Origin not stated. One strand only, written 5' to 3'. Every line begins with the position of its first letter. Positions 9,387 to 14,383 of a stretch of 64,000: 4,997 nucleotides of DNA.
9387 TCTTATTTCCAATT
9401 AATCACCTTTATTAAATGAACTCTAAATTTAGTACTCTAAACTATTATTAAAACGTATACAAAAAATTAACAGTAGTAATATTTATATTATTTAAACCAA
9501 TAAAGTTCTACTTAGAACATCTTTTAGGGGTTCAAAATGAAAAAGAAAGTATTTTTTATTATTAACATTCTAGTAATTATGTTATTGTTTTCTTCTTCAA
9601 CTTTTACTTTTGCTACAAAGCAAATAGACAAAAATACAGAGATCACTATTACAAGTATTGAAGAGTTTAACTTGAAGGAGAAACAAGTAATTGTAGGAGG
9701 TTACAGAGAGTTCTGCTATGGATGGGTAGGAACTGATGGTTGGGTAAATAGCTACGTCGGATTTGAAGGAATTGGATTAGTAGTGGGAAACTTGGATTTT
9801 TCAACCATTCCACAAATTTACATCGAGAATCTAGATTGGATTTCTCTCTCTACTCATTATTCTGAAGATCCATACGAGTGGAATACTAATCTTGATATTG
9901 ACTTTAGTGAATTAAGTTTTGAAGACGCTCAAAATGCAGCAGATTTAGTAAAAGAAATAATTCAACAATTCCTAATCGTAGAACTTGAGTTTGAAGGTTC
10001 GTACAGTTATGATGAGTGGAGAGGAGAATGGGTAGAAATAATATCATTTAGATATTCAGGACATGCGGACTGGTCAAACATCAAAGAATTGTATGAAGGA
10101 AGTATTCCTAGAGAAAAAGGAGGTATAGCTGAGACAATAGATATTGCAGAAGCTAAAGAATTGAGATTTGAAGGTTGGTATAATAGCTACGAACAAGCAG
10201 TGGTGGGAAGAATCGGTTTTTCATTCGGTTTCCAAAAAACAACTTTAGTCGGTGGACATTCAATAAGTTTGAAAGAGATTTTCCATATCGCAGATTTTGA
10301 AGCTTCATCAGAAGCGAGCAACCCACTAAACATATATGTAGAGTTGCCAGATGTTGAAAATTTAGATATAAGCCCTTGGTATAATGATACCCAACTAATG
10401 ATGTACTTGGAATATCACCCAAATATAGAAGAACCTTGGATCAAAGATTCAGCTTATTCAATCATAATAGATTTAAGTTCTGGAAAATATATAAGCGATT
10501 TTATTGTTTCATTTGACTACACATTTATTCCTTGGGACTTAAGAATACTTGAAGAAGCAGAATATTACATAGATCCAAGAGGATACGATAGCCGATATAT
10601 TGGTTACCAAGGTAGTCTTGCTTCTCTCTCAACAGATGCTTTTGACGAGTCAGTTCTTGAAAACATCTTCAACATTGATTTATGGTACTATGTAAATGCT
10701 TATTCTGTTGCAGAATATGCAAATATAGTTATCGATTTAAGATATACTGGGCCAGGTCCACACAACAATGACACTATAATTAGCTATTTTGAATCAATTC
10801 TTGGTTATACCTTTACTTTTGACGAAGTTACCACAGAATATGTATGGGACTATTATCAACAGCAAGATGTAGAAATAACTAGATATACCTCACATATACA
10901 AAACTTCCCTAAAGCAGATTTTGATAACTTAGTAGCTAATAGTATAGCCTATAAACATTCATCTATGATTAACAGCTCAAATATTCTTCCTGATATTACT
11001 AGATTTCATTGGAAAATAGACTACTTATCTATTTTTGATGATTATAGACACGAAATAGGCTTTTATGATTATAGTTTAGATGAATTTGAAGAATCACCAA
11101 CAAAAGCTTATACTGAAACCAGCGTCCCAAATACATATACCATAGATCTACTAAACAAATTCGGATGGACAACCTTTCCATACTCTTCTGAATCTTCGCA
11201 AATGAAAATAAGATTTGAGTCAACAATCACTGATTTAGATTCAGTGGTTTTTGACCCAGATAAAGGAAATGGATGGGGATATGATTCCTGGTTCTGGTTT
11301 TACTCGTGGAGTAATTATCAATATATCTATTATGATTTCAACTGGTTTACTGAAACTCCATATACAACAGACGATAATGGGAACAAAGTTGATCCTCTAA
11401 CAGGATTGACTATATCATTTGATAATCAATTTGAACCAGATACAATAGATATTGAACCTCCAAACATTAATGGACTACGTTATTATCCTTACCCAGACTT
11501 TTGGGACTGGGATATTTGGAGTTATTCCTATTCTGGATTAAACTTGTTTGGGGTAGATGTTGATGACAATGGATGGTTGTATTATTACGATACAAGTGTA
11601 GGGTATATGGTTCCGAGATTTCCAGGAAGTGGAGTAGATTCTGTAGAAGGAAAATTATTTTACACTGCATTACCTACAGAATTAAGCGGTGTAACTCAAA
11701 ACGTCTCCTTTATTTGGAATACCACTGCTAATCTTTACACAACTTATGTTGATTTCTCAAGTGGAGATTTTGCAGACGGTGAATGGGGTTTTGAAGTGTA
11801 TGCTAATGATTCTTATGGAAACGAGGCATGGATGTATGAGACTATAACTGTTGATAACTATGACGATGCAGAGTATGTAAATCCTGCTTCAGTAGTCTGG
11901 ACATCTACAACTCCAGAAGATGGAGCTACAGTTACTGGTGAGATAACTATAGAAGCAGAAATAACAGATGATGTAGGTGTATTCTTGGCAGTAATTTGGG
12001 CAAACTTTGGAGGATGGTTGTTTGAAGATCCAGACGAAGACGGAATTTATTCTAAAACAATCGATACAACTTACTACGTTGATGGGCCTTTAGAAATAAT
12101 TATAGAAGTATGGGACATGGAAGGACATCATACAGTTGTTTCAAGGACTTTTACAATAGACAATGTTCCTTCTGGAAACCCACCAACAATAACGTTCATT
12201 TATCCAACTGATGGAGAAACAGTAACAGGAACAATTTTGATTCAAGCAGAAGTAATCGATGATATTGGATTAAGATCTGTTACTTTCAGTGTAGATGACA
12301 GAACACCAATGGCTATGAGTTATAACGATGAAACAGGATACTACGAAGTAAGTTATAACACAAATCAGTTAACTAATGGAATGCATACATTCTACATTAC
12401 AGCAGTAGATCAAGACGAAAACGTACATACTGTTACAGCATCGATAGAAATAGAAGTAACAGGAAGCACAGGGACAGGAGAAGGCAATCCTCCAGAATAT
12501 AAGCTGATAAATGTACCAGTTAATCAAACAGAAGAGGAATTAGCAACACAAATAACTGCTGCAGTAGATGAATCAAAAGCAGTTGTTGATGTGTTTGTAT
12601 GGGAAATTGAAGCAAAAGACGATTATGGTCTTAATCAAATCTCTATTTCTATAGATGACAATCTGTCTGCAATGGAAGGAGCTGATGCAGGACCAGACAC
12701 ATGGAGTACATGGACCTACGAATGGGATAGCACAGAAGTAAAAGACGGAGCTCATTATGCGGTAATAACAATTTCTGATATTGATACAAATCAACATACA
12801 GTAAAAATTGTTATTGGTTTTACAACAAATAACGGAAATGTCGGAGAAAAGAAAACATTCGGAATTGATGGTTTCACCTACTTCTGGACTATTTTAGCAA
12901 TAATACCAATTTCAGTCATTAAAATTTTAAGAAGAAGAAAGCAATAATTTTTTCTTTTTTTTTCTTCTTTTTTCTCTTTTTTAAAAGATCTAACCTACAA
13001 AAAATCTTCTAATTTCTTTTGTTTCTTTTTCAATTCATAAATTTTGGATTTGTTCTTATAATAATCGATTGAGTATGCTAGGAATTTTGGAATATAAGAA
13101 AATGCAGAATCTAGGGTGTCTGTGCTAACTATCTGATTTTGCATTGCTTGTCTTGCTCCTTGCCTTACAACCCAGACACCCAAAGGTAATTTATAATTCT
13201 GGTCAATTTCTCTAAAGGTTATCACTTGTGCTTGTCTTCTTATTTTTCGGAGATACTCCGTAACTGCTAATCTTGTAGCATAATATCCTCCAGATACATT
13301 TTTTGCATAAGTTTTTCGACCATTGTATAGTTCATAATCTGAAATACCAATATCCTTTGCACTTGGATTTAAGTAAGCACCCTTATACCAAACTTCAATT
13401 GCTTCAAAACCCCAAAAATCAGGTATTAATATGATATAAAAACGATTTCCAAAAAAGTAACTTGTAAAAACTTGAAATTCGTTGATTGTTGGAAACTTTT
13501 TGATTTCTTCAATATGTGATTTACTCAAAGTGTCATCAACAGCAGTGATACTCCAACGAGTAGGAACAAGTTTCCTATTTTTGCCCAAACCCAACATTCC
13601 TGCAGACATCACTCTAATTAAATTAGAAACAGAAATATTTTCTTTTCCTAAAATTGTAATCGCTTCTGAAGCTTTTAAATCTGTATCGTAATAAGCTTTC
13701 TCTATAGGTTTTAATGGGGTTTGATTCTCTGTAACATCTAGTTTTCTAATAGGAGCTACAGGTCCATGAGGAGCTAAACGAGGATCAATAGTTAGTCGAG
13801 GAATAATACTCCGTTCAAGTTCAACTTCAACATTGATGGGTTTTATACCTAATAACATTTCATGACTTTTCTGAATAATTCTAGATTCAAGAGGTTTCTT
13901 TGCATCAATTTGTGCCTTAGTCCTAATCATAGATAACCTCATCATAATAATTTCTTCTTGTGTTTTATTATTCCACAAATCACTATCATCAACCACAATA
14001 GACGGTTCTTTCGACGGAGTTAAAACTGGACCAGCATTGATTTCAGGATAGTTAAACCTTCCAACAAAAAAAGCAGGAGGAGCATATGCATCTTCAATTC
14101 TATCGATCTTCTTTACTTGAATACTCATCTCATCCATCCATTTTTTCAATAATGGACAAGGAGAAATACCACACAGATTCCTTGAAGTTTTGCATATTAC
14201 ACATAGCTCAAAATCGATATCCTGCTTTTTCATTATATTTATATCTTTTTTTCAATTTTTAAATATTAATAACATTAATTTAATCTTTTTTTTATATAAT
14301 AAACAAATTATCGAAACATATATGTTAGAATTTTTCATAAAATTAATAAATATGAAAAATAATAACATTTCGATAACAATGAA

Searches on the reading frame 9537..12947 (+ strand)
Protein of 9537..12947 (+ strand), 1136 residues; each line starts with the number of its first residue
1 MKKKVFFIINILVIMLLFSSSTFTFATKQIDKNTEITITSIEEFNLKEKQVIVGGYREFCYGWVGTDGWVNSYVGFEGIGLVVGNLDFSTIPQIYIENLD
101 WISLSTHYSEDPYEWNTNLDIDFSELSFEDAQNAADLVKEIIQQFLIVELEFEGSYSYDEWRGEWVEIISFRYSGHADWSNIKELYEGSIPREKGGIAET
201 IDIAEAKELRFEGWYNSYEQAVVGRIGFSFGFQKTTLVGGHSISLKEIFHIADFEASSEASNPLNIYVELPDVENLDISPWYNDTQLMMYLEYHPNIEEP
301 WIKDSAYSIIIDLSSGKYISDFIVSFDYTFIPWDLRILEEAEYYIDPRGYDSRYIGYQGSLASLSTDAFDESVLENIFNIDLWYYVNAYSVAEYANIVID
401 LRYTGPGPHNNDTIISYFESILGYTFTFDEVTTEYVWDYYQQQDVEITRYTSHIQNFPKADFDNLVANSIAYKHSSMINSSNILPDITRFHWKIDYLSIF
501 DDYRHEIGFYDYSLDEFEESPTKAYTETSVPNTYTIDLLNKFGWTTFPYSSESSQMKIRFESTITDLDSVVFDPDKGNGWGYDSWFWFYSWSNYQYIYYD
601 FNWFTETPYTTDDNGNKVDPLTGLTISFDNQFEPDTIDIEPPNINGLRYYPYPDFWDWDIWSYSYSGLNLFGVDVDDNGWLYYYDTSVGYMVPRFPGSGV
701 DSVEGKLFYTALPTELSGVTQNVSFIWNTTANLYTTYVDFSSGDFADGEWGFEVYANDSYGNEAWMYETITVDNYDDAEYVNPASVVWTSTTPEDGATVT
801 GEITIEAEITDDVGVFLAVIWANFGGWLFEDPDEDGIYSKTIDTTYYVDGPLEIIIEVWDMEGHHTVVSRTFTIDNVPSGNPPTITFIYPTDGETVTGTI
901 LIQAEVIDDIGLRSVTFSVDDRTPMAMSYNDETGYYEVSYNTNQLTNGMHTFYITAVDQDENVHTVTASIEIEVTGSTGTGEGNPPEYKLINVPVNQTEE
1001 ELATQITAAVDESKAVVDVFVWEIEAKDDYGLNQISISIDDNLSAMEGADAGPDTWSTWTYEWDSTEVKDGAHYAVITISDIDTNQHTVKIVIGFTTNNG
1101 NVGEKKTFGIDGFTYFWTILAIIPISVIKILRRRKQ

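Call 97: search_protein_families(library=pfam, proteins=[window:9537-12947:+], max_evalue=0.00001)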
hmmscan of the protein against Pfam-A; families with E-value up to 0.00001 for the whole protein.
window:9537-12947:+ (1136 aa): 1 family
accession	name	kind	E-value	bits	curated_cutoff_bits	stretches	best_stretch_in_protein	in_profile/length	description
PF17957.7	Big_7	-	2.8e-22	79.6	24.1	1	883-952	1-68/70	Bacterial Ig domain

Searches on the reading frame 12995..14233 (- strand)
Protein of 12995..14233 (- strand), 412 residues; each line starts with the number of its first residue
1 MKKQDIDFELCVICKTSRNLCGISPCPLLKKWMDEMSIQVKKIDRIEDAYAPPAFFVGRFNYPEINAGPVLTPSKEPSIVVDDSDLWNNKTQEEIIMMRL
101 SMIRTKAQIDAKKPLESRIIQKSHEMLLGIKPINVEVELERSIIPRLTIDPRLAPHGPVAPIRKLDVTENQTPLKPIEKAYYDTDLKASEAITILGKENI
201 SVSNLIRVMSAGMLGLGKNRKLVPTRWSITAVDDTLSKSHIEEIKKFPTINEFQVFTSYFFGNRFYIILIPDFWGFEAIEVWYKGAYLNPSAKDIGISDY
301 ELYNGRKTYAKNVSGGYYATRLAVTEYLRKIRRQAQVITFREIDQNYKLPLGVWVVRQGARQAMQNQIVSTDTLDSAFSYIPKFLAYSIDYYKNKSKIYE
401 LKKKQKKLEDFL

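Call 97: search_protein_families(library=pfam, proteins=[window:12995-14233:-], max_evalue=0.00001)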
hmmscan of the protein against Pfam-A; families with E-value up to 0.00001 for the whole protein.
window:12995-14233:- (412 aa): 2 families
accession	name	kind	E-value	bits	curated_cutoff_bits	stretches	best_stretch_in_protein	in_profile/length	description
PF04894.17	Nre_N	-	5.4e-83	279.3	25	1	20-287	1-268/270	Archaeal Nre, N-terminal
PF04895.17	Nre_C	-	5.9e-34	116.7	27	1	301-411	1-110/110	Archaeal Nre, C-terminal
